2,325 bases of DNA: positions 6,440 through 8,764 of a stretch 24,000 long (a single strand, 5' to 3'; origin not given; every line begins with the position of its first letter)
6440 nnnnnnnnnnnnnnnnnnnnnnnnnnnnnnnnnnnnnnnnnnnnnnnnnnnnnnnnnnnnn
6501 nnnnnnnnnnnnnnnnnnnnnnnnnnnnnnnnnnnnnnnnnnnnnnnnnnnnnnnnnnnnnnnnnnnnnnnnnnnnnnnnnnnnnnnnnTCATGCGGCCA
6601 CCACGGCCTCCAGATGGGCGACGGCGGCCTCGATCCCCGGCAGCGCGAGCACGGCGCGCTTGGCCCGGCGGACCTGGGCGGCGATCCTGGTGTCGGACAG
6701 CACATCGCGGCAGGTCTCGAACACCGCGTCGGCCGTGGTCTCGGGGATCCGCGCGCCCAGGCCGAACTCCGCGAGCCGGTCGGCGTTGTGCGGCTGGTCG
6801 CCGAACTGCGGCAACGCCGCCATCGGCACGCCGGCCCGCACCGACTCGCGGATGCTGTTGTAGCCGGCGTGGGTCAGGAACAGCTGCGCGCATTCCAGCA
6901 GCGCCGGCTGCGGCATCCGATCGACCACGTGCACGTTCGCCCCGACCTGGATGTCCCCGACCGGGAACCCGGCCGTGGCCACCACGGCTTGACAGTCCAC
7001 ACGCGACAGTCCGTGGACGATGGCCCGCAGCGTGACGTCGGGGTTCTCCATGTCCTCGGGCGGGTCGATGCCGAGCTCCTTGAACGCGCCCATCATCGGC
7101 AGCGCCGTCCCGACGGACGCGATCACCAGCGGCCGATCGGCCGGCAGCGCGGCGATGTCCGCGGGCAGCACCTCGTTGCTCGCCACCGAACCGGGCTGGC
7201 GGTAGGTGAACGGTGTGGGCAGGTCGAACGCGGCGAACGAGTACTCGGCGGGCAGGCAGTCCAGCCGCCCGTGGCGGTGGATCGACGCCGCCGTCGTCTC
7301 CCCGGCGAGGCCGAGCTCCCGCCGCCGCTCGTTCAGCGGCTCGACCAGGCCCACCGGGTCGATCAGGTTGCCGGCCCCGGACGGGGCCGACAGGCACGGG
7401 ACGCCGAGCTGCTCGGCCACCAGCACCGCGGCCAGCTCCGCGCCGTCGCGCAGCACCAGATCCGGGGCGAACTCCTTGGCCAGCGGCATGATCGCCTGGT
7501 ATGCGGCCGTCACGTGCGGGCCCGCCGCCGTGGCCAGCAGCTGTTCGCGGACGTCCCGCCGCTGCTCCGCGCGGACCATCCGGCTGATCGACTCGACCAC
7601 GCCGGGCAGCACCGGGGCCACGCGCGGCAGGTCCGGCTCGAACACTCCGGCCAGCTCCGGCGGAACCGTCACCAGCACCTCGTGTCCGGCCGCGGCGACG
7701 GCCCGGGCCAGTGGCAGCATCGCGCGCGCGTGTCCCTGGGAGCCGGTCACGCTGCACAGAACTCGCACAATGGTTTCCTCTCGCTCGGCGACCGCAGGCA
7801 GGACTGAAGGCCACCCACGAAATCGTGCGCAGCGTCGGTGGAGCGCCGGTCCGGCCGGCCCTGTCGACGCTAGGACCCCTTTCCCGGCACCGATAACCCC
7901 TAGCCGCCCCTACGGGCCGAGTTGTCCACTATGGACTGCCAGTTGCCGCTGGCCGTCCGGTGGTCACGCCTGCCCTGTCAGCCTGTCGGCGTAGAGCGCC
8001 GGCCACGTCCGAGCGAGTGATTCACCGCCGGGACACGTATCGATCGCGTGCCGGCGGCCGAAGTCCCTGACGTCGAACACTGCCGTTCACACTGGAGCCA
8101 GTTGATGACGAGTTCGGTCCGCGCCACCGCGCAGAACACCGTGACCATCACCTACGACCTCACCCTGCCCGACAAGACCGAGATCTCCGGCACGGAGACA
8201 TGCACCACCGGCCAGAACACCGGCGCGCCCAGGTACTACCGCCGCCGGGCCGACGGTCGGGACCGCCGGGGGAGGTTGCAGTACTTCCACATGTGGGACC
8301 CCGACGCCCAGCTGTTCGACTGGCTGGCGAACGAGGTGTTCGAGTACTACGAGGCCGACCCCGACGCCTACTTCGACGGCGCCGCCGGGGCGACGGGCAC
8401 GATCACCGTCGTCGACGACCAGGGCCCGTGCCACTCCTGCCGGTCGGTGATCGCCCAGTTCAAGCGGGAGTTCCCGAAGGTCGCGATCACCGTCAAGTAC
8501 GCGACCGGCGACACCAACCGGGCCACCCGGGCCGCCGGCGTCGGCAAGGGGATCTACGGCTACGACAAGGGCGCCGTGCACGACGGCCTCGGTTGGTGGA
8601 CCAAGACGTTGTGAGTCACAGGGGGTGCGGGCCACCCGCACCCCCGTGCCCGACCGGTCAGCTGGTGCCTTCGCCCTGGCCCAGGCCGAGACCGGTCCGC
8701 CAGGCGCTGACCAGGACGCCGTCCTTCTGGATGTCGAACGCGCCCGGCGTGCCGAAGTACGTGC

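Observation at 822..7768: Self-contained two-gene operon: UGT-like glycosyltransferase plus a stand-alone single-module PKS ending in a TE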

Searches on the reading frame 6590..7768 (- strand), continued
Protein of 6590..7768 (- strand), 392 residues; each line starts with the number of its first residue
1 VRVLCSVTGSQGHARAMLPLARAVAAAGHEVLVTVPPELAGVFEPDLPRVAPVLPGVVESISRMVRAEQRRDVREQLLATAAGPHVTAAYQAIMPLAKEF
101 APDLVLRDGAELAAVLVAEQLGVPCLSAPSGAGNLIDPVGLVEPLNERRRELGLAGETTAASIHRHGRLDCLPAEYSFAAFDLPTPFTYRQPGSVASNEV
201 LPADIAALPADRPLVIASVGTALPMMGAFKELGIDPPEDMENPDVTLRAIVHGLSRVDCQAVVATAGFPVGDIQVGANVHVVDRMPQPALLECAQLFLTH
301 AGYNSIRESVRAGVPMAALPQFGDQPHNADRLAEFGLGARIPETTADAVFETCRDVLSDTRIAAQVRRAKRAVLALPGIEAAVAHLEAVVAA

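Call 22: find_encoding_contigs(protein=P0123, flank=10000, max_places=4)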
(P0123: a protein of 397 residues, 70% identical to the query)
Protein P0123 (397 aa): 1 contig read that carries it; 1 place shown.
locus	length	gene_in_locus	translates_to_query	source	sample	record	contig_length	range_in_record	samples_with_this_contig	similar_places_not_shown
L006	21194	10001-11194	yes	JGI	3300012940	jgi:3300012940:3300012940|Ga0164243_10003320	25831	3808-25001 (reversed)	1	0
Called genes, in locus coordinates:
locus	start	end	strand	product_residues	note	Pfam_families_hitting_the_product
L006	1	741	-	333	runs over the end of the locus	-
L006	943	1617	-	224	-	PF00027:cNMP_binding, PF13545:HTH_Crp_2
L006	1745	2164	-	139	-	PF01243:PNPOx_N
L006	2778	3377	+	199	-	PF00975:Thioesterase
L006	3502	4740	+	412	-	PF07730:HisKA_3, PF02518:HATPase_c (weak)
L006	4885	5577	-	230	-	PF00072:Response_reg, PF00196:GerE, PF08281:Sigma70_r4_2 (weak), PF13384:HTH_23 (weak)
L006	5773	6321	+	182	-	-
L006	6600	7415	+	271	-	PF00561:Abhydrolase_1 (faint), PF00975:Thioesterase, PF12697:Abhydrolase_6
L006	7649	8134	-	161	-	-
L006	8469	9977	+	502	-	-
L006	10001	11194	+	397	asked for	PF13579:Glyco_trans_4_4 (weak), PF21036:EryCIII-like_N, PF00201:UDPGT, PF04101:Glyco_tran_28_C (weak), PF06722:EryCIII-like_C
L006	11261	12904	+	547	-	PF00501:AMP-binding, PF13193:AMP-binding_C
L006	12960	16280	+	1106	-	PF00668:Condensation, PF00501:AMP-binding, PF13193:AMP-binding_C, PF00550:PP-binding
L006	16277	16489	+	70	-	PF03621:MbtH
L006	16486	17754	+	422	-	PF00067:p450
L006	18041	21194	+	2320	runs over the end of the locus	?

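Call 23: find_encoding_contigs(protein=P0154, flank=10000, max_places=3)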
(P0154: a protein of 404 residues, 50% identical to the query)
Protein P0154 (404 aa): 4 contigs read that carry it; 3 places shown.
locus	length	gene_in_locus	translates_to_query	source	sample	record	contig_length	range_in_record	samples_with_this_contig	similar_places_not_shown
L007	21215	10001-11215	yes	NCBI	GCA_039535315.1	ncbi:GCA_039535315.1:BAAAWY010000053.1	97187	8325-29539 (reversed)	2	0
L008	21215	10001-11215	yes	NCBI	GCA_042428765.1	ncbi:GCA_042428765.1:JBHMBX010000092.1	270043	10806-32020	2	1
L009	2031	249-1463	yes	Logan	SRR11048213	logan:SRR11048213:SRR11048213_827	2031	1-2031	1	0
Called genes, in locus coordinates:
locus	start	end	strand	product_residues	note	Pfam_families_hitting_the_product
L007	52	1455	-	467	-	PF00652:Ricin_B_lectin, PF14200:RicinB_lectin_2, PF00652:Ricin_B_lectin, PF14200:RicinB_lectin_2, PF08450:SGL, PF03088:Str_synth (faint)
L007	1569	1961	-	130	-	PF19581:Glyoxalase_7 (weak), PF00903:Glyoxalase, PF22677:Ble-like_N (faint)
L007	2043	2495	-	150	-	PF01381:HTH_3 (weak)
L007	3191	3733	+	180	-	PF07301:DUF1453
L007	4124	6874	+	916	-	PF13191:AAA_16, PF13401:AAA_22 (weak), PF00196:GerE, PF08281:Sigma70_r4_2 (weak)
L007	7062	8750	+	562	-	PF01266:DAO (weak), PF01593:Amino_oxidase, PF13450:NAD_binding_8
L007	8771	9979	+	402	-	PF21036:EryCIII-like_N (faint), PF06722:EryCIII-like_C, PF00201:UDPGT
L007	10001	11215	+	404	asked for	PF00201:UDPGT, PF06722:EryCIII-like_C, PF04101:Glyco_tran_28_C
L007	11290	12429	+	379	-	PF07730:HisKA_3, PF02518:HATPase_c (weak)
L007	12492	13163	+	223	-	PF00132:Hexapep (weak)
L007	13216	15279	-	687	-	PF03065:Glyco_hydro_57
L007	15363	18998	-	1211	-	PF00664:ABC_membrane, PF00005:ABC_tran, PF01935:DUF87 (faint), PF02463:SMC_N (faint), PF03193:RsgA_GTPase (faint), PF13191:AAA_16 (faint), PF00664:ABC_membrane, PF00005:ABC_tran, +7 more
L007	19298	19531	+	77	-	PF00196:GerE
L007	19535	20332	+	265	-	PF00795:CN_hydrolase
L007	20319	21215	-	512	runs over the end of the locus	PF00501:AMP-binding, PF13193:AMP-binding_C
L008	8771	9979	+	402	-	PF21036:EryCIII-like_N (faint), PF06722:EryCIII-like_C, PF00201:UDPGT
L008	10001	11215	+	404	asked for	PF00201:UDPGT, PF06722:EryCIII-like_C, PF04101:Glyco_tran_28_C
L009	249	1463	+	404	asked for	PF00201:UDPGT, PF06722:EryCIII-like_C, PF04101:Glyco_tran_28_C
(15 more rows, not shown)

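Call 52: find_encoding_contigs(protein=P0124, flank=10000, max_places=2)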
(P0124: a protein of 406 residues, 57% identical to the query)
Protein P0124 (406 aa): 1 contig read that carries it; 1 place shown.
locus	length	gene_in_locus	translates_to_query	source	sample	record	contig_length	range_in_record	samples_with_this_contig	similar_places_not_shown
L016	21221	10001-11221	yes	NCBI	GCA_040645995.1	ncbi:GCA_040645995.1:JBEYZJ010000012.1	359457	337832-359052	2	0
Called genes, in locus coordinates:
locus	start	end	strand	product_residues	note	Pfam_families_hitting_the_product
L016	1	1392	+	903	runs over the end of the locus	PF00501:AMP-binding, PF00171:Aldedh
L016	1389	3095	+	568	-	PF02776:TPP_enzyme_N, PF00205:TPP_enzyme_M, PF02775:TPP_enzyme_C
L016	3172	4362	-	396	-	PF04230:PS_pyruv_trans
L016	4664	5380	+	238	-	PF02585:PIG-L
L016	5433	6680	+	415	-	PF03446:NAD_binding_2 (weak), PF03721:UDPG_MGDP_dh_N, PF00984:UDPG_MGDP_dh, PF03720:UDPG_MGDP_dh_C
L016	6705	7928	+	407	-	PF00201:UDPGT, PF06722:EryCIII-like_C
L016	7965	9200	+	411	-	PF07730:HisKA_3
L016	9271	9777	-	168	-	-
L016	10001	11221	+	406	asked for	PF21036:EryCIII-like_N (weak), PF06722:EryCIII-like_C, PF00201:UDPGT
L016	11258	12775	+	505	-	PF00501:AMP-binding, PF13193:AMP-binding_C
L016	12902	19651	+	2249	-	PF00550:PP-binding, PF00109:ketoacyl-synt, PF02801:Ketoacyl-synt_C, PF16197:KAsynt_C_assoc, PF00698:Acyl_transf_1, PF21089:PKS_DH_N, PF14765:PS-DH, PF22953:SpnB_Rossmann, +8 more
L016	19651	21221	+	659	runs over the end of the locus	PF08990:Docking (weak), PF00109:ketoacyl-synt, PF00108:Thiolase_N (weak), PF02801:Ketoacyl-synt_C, PF16197:KAsynt_C_assoc, PF22336:RhiE-like_linker (weak), PF22621:CurL-like_PKS_C, PF00698:Acyl_transf_1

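Call 60: find_encoding_contigs(protein=P0504, flank=10000, max_places=3)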
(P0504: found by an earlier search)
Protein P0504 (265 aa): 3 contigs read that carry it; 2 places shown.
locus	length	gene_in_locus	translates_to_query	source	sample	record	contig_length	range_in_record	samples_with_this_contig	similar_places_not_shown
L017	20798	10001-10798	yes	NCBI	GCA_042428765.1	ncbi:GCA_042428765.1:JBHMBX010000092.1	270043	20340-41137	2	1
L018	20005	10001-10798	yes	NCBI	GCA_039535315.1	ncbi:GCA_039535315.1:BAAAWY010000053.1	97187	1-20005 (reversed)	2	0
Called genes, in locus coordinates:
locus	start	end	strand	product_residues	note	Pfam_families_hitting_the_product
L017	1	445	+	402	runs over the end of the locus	PF21036:EryCIII-like_N (faint), PF06722:EryCIII-like_C, PF00201:UDPGT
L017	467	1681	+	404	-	PF00201:UDPGT, PF06722:EryCIII-like_C, PF04101:Glyco_tran_28_C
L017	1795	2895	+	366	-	PF07730:HisKA_3, PF02518:HATPase_c (weak)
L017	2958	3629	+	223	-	PF00132:Hexapep (weak)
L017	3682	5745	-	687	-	PF03065:Glyco_hydro_57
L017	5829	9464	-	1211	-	PF00664:ABC_membrane, PF00005:ABC_tran, PF01935:DUF87 (faint), PF02463:SMC_N (faint), PF03193:RsgA_GTPase (faint), PF13191:AAA_16 (faint), PF00664:ABC_membrane, PF00005:ABC_tran, +7 more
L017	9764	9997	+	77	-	PF00196:GerE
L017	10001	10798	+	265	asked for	PF00795:CN_hydrolase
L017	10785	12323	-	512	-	PF00501:AMP-binding, PF13193:AMP-binding_C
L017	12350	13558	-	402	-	PF00155:Aminotran_1_2, PF00202:Aminotran_3 (faint), PF00266:Aminotran_5 (weak), PF01212:Beta_elim_lyase, PF01053:Cys_Met_Meta_PP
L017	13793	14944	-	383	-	PF07730:HisKA_3, PF02518:HATPase_c (faint)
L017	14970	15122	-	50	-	-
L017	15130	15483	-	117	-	-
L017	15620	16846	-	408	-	PF04101:Glyco_tran_28_C (weak), PF00201:UDPGT, PF06722:EryCIII-like_C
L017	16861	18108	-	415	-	PF03721:UDPG_MGDP_dh_N, PF00984:UDPG_MGDP_dh, PF03720:UDPG_MGDP_dh_C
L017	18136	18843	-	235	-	PF02585:PIG-L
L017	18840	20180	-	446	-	PF02737:3HCDH_N (weak), PF03446:NAD_binding_2 (faint), PF03721:UDPG_MGDP_dh_N, PF03807:F420_oxidored (faint), PF00984:UDPG_MGDP_dh, PF03720:UDPG_MGDP_dh_C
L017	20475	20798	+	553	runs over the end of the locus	PF00083:Sugar_tr, PF07690:MFS_1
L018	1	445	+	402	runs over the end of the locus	PF21036:EryCIII-like_N (faint), PF06722:EryCIII-like_C, PF00201:UDPGT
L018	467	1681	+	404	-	PF00201:UDPGT, PF06722:EryCIII-like_C, PF04101:Glyco_tran_28_C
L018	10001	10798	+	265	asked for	PF00795:CN_hydrolase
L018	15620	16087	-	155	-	PF00201:UDPGT, PF06722:EryCIII-like_C, PF04101:Glyco_tran_28_C (weak)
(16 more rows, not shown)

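Call 61: list_cluster_members(proteins=[L017:18840-20180:-, L017:16861-18108:-, L017:15620-16846:-, L017:12350-13558:-, window:6590-7768:-])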
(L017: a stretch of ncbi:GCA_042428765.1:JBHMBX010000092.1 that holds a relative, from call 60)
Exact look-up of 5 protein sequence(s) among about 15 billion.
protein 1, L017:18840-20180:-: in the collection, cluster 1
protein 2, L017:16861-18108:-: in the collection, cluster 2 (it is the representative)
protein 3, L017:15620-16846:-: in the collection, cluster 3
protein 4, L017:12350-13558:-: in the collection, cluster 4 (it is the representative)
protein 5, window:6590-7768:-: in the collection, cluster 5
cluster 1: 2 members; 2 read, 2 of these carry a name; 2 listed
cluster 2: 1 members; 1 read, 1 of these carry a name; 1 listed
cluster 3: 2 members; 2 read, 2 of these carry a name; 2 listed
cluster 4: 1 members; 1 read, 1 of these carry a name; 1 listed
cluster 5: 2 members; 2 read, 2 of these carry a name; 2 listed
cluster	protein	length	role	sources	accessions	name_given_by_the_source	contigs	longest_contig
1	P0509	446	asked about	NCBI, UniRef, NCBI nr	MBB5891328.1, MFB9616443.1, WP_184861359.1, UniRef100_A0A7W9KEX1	UDP-glucose dehydrogenase family protein [Kutzneria kofuensis] | UDP-glucose 6-dehydrogenase n=1 Tax=Kutzneria kofuensis TaxID=103725 ... | UDP-glucose/GDP-mannose dehydrogenase family protein [Kutzneria kofuensis]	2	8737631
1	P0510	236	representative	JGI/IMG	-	UDPglucose 6-dehydrogenase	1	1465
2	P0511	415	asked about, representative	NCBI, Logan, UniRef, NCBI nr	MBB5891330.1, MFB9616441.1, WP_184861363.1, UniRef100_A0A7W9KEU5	nucleotide sugar dehydrogenase [Kutzneria kofuensis] | Nucleotide sugar dehydrogenase n=1 Tax=Kutzneria kofuensis TaxID=103725 ...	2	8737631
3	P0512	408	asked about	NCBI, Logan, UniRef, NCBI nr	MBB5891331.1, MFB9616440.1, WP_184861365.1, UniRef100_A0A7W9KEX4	glycosyltransferase [Kutzneria kofuensis] | N-glycosyltransferase n=2 Tax=Kutzneria kofuensis TaxID=103725 RepID=A0A7W9KEX4_9PSEU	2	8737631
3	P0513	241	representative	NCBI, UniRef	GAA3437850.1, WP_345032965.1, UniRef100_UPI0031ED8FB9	hypothetical protein [Kutzneria kofuensis] | hypothetical protein n=1 Tax=Kutzneria kofuensis TaxID=103725 RepID=UPI0031ED8FB9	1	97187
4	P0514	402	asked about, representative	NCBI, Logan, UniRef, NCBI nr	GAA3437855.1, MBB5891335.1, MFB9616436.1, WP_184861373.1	5-aminolevulinate synthase [Kutzneria kofuensis] | 5-aminolevulinic acid synthase n=1 Tax=Kutzneria kofuensis TaxID=103725 ...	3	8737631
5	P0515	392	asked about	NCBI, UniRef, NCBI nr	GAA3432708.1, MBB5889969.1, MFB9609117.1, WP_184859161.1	glycosyltransferase [Kutzneria kofuensis] | N-glycosyltransferase n=2 Tax=Kutzneria kofuensis TaxID=103725 RepID=A0A7W9KDT8_9PSEU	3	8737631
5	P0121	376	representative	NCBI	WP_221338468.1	glycosyltransferase [Kutzneria kofuensis]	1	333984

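Call 62: find_encoding_contigs(protein=P0509, flank=10000, max_places=2)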
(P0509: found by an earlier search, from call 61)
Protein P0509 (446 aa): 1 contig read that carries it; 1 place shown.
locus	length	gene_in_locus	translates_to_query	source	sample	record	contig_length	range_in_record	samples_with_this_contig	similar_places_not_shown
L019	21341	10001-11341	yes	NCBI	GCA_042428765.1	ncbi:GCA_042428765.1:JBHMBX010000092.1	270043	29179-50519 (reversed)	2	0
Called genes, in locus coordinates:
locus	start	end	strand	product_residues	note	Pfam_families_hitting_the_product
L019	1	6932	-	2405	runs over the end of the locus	PF00550:PP-binding, PF00109:ketoacyl-synt, PF00108:Thiolase_N, PF02801:Ketoacyl-synt_C, PF16197:KAsynt_C_assoc, PF22336:RhiE-like_linker, PF22621:CurL-like_PKS_C, PF00698:Acyl_transf_1, +13 more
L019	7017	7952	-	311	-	PF21124:VinK_C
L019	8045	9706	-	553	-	PF00083:Sugar_tr, PF07690:MFS_1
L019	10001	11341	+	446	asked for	PF02737:3HCDH_N (weak), PF03446:NAD_binding_2 (faint), PF03721:UDPG_MGDP_dh_N, PF03807:F420_oxidored (faint), PF00984:UDPG_MGDP_dh, PF03720:UDPG_MGDP_dh_C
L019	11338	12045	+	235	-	PF02585:PIG-L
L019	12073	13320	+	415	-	PF03721:UDPG_MGDP_dh_N, PF00984:UDPG_MGDP_dh, PF03720:UDPG_MGDP_dh_C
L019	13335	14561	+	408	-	PF04101:Glyco_tran_28_C (weak), PF00201:UDPGT, PF06722:EryCIII-like_C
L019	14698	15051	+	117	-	-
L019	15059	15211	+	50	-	-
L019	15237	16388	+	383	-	PF07730:HisKA_3, PF02518:HATPase_c (faint)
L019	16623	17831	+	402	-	PF00155:Aminotran_1_2, PF00202:Aminotran_3 (faint), PF00266:Aminotran_5 (weak), PF01212:Beta_elim_lyase, PF01053:Cys_Met_Meta_PP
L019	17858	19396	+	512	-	PF00501:AMP-binding, PF13193:AMP-binding_C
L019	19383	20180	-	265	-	PF00795:CN_hydrolase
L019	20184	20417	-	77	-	PF00196:GerE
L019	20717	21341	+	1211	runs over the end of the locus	PF00664:ABC_membrane, PF00005:ABC_tran, PF01935:DUF87 (faint), PF02463:SMC_N (faint), PF03193:RsgA_GTPase (faint), PF13191:AAA_16 (faint), PF00664:ABC_membrane, PF00005:ABC_tran, +7 more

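Call 67: search_solved_structures(query=window:6593-7768:-, max_evalue=0.00001)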
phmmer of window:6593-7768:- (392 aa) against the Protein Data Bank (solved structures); distinct sequences matched with E-value up to 0.00001: 62 (the best 60 are shown).
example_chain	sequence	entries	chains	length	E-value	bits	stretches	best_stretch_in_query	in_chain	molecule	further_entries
6kqw_A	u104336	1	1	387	1.2e-19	73.9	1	274-389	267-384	Uncharacterized UDP-glucosyltransferase YjiC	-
6kqx_A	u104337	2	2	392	1.2e-19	73.9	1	274-389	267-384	Uncharacterized UDP-glucosyltransferase YjiC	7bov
2iyf_A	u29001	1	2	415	3.7e-18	69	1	275-387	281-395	OLEANDOMYCIN GLYCOSYLTRANSFERASE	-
3otg_A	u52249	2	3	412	1.2e-17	67.3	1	1-384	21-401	CalG1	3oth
4m83_A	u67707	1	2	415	1.4e-17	67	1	275-387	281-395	Oleandomycin glycosyltransferase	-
4m60_A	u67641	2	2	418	1.5e-17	67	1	275-387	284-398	Oleandomycin glycosyltransferase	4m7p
7vlb_A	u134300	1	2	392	3.1e-17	65.9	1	11-389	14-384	UDP-glycosyltransferase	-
6pnt_A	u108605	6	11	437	4.4e-17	65.4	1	273-372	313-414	UDP-glycosyltransferase 202A2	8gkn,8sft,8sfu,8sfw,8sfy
7xx4_A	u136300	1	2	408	4.4e-17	65.4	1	275-387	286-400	Oleandomycin glycosyltransferase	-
2iya_A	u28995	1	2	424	2.4e-15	59.7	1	258-391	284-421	OLEANDOMYCIN GLYCOSYLTRANSFERASE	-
3wad_A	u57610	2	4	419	3e-15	59.4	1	232-388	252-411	Glycosyltransferase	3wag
6j31_A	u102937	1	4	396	2.8e-14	56.2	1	275-379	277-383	kcn28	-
6j32_A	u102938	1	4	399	2.9e-14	56.1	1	275-379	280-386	Kcn28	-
4rie_A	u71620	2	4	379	2.9e-13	52.9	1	247-390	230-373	Glycosyl transferase homolog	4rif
4rig_A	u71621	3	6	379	5.5e-13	51.9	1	247-390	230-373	Glycosyl transferase | Glycosyl transferase homolog,Glycosyl transferase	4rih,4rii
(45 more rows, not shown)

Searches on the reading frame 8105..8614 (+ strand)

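Call 10: search_protein_families(library=pfam, proteins=[window:8105-8614:+])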
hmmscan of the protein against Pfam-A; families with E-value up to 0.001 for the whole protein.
window:8105-8614:+ (169 aa): 1 family
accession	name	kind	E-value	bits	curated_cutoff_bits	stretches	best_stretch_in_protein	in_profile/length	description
PF14424.12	Toxin-deaminase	-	2.9e-08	34.4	29.6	1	96-132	108-144/146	The BURPS668_1122 family of deaminases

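Call 12: search_protein_families(library=ncbifam, proteins=[window:8105-8614:+], max_evalue=0.01)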
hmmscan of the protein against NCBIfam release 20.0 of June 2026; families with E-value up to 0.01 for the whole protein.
window:8105-8614:+ (169 aa): 0 families
